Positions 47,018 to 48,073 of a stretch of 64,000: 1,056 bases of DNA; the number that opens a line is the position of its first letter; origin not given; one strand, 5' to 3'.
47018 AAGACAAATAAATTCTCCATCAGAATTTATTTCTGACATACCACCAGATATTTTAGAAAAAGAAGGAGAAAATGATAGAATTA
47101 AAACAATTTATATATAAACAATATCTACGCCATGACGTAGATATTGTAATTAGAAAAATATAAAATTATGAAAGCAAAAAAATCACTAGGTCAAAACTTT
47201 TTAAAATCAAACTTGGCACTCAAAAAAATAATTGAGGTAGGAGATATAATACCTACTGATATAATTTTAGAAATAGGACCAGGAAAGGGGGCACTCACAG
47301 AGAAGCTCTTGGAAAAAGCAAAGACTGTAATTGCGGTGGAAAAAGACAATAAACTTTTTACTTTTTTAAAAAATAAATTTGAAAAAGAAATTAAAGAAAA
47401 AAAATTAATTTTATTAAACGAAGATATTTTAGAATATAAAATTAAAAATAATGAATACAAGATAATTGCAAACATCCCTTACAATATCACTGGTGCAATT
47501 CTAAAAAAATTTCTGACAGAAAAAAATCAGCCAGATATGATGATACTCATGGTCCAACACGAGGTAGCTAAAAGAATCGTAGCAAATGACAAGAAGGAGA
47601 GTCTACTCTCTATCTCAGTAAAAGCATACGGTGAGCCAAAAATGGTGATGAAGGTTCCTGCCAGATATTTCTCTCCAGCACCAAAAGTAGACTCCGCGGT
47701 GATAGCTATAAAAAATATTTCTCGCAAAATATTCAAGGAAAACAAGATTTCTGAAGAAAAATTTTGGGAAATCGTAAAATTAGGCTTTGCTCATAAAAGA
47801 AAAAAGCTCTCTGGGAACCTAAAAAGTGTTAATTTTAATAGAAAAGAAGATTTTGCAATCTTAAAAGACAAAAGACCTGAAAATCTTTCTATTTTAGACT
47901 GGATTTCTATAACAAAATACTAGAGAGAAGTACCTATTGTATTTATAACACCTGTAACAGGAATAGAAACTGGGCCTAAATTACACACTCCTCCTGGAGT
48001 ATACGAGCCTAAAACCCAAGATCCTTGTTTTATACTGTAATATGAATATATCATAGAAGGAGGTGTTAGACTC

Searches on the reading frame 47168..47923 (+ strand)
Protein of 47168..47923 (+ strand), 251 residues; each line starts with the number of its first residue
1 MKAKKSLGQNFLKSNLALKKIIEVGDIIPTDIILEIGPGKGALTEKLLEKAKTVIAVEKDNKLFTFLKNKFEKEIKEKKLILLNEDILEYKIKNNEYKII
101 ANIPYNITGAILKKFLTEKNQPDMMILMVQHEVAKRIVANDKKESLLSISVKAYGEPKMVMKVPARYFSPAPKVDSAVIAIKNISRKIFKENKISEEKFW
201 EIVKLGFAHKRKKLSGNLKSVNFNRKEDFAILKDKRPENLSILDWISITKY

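Call 47: search_protein_families(library=pfam, proteins=[window:47168-47923:+], max_evalue=0.00001)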
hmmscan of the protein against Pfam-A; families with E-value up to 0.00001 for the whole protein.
window:47168-47923:+ (251 aa): 1 family
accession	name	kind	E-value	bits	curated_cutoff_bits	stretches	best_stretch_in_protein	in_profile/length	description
PF00398.26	RrnaAD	-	3.9e-57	193.8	24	1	2-251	3-260/263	Ribosomal RNA adenine dimethylase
